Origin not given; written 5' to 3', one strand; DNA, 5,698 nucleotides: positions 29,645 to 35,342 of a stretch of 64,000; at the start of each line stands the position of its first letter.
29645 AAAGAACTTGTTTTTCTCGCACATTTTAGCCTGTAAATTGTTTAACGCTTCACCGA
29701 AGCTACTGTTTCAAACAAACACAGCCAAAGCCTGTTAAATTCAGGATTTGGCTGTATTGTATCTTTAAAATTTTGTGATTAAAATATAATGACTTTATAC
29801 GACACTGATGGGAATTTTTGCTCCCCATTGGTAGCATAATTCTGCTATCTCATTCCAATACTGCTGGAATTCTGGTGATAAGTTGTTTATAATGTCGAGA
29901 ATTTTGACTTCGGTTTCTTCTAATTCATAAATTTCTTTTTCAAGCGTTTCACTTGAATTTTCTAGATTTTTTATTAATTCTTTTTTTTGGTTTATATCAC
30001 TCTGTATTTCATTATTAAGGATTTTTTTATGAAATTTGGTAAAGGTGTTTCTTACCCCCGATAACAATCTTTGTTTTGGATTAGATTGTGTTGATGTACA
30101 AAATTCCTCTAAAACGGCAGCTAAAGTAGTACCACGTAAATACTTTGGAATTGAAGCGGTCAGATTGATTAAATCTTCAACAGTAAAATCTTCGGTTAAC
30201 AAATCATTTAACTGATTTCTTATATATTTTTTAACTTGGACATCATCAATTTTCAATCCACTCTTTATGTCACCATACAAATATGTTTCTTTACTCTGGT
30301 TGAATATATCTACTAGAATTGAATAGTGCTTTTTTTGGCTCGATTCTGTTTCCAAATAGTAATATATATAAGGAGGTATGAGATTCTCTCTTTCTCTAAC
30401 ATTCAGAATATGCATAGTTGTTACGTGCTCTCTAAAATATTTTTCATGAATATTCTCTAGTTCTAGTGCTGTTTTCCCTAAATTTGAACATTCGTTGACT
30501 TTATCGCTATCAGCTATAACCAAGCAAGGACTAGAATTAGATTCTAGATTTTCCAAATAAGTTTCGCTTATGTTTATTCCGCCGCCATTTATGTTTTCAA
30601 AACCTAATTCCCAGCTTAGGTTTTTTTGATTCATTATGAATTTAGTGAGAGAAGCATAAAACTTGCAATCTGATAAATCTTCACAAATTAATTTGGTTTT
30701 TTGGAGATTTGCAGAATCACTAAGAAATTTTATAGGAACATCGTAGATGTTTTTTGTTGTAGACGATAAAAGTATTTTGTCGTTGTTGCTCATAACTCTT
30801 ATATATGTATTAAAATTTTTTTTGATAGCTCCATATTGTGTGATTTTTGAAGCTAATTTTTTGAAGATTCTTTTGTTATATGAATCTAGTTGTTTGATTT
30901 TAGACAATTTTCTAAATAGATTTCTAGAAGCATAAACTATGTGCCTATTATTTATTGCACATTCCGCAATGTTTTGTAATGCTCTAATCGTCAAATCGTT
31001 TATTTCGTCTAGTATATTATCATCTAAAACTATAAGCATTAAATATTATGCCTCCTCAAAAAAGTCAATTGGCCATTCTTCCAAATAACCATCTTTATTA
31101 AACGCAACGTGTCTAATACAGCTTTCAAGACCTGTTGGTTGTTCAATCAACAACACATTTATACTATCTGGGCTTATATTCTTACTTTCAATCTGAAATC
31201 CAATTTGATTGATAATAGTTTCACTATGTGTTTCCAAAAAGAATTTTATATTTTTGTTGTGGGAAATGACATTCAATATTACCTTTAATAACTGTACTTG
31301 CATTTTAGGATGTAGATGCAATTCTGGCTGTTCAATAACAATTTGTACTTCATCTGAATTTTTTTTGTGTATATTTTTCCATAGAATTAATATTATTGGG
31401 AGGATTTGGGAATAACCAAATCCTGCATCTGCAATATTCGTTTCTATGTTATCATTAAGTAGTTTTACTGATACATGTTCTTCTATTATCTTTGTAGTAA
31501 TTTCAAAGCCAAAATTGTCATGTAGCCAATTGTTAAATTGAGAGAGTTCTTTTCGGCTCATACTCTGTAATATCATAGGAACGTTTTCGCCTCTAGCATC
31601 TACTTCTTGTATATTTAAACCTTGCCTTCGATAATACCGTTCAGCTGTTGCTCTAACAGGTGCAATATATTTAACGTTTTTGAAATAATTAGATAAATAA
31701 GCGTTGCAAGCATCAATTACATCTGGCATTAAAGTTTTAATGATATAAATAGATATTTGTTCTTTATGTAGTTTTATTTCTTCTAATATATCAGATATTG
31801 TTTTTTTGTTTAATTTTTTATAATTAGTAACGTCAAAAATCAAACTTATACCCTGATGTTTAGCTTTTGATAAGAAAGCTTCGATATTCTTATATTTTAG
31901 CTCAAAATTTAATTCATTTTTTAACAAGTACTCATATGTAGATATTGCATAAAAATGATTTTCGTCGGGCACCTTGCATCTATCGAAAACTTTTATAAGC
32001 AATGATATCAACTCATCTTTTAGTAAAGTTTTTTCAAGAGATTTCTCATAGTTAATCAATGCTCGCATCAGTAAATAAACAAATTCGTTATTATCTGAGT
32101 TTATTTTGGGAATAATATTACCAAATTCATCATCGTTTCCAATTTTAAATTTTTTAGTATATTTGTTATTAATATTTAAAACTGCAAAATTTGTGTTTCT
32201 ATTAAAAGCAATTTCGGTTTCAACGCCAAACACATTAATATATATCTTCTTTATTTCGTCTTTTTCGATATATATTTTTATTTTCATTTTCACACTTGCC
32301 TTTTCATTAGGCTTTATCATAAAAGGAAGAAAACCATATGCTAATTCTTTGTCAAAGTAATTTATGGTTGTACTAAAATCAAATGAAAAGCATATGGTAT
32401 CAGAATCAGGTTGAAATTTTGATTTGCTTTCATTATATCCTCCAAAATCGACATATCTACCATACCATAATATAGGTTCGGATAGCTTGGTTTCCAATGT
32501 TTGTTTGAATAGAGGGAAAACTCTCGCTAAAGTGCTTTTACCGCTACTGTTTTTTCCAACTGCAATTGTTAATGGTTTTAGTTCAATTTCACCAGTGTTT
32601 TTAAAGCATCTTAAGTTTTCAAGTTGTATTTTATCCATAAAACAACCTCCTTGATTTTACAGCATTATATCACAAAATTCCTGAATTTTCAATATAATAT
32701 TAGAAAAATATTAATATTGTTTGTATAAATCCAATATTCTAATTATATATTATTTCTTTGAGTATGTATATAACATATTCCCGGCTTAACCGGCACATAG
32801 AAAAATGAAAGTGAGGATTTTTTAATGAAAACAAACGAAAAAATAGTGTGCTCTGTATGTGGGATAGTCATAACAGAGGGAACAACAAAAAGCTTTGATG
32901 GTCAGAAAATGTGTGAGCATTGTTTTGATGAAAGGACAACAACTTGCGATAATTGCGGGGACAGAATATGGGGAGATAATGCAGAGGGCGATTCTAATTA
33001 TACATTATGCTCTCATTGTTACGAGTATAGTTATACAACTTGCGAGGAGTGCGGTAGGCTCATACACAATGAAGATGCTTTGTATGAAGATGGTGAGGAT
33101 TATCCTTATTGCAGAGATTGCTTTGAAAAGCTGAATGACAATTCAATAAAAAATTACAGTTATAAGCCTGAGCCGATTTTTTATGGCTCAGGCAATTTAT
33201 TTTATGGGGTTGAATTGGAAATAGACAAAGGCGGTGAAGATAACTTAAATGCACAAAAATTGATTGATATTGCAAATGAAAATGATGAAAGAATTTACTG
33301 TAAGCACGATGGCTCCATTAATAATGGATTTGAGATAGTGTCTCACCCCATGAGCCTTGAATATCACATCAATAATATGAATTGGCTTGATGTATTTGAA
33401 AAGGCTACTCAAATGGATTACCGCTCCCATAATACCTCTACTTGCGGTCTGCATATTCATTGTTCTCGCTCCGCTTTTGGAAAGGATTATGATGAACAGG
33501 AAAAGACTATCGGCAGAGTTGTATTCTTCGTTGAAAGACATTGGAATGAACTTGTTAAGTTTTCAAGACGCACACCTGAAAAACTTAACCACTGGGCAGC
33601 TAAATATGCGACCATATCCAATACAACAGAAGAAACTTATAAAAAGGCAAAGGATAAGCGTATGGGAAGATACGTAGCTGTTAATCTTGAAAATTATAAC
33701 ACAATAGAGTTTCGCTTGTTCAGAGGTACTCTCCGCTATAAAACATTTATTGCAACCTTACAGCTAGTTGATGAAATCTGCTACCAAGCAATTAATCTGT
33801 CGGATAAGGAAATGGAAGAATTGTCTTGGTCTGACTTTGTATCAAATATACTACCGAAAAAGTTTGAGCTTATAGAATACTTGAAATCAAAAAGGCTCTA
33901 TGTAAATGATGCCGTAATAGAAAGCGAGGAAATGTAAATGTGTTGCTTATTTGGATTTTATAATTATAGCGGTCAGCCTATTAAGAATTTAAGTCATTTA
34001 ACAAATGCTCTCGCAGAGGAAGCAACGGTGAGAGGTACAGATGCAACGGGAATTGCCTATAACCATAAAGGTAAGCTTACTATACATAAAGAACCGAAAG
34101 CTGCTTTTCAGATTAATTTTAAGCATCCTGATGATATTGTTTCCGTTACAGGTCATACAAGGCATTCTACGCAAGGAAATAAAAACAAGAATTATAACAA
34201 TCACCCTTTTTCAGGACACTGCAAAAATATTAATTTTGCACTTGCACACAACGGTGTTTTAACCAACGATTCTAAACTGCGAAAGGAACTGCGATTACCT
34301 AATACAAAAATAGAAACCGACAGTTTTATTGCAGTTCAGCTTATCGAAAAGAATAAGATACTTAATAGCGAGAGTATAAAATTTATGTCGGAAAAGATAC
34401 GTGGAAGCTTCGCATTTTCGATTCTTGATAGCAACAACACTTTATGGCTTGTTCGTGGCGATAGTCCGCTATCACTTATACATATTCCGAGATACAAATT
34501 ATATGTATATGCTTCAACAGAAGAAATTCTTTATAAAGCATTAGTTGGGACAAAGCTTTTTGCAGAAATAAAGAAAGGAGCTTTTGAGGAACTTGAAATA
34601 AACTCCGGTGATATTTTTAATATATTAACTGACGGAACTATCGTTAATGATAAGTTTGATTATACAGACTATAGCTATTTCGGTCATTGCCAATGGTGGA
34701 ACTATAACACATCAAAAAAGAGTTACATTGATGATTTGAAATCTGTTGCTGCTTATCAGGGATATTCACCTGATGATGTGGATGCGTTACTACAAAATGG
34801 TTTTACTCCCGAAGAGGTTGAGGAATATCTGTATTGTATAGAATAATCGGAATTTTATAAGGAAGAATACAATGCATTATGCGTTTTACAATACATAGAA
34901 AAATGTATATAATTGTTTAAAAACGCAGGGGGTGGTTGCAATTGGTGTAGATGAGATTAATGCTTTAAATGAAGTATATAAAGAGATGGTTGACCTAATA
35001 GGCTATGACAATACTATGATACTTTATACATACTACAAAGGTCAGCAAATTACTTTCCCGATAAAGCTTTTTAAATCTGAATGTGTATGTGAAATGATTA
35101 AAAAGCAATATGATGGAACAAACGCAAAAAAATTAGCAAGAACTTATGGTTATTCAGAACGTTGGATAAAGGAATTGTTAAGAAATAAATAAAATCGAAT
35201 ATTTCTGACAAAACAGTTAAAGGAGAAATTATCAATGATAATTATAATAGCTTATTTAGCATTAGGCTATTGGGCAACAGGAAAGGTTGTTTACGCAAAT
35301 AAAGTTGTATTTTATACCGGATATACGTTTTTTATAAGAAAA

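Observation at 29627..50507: One spore-coat Mn-catalase (cotJC-type) gene is split into three collinear pieces by stacked serine-integrase elements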

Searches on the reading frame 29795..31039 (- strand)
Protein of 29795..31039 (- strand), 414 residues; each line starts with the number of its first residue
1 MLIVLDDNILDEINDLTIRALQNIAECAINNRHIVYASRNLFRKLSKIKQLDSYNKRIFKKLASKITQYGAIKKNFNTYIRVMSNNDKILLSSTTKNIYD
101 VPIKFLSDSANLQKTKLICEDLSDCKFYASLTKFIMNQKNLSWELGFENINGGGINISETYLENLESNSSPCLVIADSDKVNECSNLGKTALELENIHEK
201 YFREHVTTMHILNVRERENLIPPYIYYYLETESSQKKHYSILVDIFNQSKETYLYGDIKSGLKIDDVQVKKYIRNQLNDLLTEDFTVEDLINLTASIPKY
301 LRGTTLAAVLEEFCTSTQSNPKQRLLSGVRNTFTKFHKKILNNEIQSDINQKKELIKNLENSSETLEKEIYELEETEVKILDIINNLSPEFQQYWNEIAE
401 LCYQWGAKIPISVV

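Call 12: search_protein_families(library=pfam, proteins=[window:29795-31039:-])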
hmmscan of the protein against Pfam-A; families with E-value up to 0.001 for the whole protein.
window:29795-31039:- (414 aa): 0 families

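Call 56: search_protein_families(library=padloc, proteins=[window:29795-31039:-], max_evalue=0.001)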
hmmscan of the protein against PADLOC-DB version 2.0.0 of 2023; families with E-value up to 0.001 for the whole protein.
window:29795-31039:- (414 aa): 1 family
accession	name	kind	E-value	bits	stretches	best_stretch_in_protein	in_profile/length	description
PDLC04708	PDC-M55B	-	2.2e-05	22.5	1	174-271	163-252/315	-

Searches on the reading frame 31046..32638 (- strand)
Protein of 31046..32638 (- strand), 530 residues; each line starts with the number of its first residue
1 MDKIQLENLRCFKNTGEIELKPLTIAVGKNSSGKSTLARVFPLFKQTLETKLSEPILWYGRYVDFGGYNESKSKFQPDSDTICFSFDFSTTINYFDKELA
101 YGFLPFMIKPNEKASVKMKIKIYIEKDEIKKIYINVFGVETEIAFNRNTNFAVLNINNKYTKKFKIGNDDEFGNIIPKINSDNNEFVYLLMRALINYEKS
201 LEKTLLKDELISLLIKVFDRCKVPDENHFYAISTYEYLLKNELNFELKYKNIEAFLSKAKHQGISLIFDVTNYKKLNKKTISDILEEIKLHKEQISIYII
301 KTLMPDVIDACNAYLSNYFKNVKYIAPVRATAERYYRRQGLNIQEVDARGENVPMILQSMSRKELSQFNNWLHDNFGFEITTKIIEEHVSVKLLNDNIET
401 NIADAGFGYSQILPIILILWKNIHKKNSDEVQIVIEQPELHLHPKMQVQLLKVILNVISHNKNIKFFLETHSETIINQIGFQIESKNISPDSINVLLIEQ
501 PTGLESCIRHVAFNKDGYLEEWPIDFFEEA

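Call 12: search_protein_families(library=pfam, proteins=[window:31046-32638:-])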
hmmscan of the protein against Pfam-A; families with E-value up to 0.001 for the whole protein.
window:31046-32638:- (530 aa): 3 families
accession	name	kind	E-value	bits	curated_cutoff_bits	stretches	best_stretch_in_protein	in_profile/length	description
PF13175.12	AAA_15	-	3.9e-24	86.4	32.1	1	2-476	4-374/374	AAA ATPase domain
PF13304.12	AAA_21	-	4.4e-12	47.1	27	1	375-476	208-303/304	AAA domain, putative AbiEii toxin, Type IV TA system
PF13476.12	AAA_23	-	0.00013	23.1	27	1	3-38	1-36/201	AAA domain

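Call 56: search_protein_families(library=padloc, proteins=[window:31046-32638:-], max_evalue=0.001)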
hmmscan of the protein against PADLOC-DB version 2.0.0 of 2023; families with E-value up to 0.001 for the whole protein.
window:31046-32638:- (530 aa): 70 families (the best 25 are shown)
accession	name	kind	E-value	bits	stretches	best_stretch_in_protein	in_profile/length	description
PDLC04707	PDC-M55A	-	1.2e-49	167.5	2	311-529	177-401/421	-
PDLC03878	NsnB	-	1.3e-46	158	2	278-529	64-334/345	-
PDLC04148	HEC-03B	-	3.6e-30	103.4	2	226-528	124-435/458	-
PDLC02979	AriA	-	1.3e-28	98.8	1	2-476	4-373/373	-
PDLC00070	GajA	-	6.5e-15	52.8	1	389-475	247-336/596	AAA ATPase domain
PDLC00096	GajA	-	6.5e-14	49.6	1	384-479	243-340/630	AAA ATPase domain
PDLC00065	GajA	-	8.1e-14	49.3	2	383-482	282-393/670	AAA ATPase domain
PDLC04177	HEC-01A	-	1.3e-13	48.8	2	2-61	6-65/393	-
PDLC02980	AriA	-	5.7e-13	47.5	1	241-477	108-304/304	-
PDLC00083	GajA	-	4.3e-12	43.2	1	277-480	209-343/639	AAA ATPase domain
PDLC00063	GajA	-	2.1e-11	41.1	2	403-482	313-406/679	AAA ATPase domain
PDLC00290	PtuA1|PtuA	-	3.3e-11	41.2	1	412-477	251-314/414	AAA ATPase domain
PDLC02335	AbiLi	-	4.2e-11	40.5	1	4-483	53-243/326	AbiLi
PDLC02915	ATPase-Toprim_I-B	-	5.3e-11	40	2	397-482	223-305/623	-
PDLC00077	GajA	-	7.3e-11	39.3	1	369-481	267-385/616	AAA ATPase domain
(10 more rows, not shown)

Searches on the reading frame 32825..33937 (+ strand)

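Call 12: search_protein_families(library=pfam, proteins=[window:32825-33937:+])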
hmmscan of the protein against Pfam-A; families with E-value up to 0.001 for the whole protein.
window:32825-33937:+ (370 aa): 2 families
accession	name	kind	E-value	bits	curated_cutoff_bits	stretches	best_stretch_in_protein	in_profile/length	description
PF12224.13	Amidoligase_2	-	2e-07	31.6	22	1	152-317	59-243/245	Putative amidoligase enzyme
PF00412.28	LIM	-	1.1e-05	26.1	22.9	0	7-36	27-56/58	LIM domain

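Call 56: search_protein_families(library=padloc, proteins=[window:32825-33937:+], max_evalue=0.001)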
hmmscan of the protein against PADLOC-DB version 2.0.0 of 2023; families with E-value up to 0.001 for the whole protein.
window:32825-33937:+ (370 aa): 0 families

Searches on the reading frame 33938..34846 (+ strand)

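Call 12: search_protein_families(library=pfam, proteins=[window:33938-34846:+])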
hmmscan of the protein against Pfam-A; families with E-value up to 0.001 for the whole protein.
window:33938-34846:+ (302 aa): 3 families
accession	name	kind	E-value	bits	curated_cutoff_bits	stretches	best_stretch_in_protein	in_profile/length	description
PF13522.11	GATase_6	-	1.6e-11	44.8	27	1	69-193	12-129/130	Glutamine amidotransferase domain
PF13537.11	GATase_7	-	3.2e-09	37.3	25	1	84-194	9-117/123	Glutamine amidotransferase domain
PF13230.11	GATase_4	-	0.00041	19.8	23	1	30-113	29-116/272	Glutamine amidotransferases class-II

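Call 56: search_protein_families(library=padloc, proteins=[window:33938-34846:+], max_evalue=0.001)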
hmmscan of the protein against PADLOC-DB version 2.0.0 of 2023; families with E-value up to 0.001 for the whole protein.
window:33938-34846:+ (302 aa): 0 families

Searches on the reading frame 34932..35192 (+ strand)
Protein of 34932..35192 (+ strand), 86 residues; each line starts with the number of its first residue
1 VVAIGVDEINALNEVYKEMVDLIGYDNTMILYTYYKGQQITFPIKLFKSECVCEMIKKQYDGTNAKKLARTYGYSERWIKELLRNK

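Call 17: search_protein_families(library=pfam, proteins=[window:34932-35192:+])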
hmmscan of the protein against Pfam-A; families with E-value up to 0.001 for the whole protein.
window:34932-35192:+ (86 aa): 1 family
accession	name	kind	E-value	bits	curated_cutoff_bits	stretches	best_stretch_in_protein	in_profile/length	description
PF08765.17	Mor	-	1e-06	29.1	24.9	1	11-83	20-92/107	Mor transcription activator family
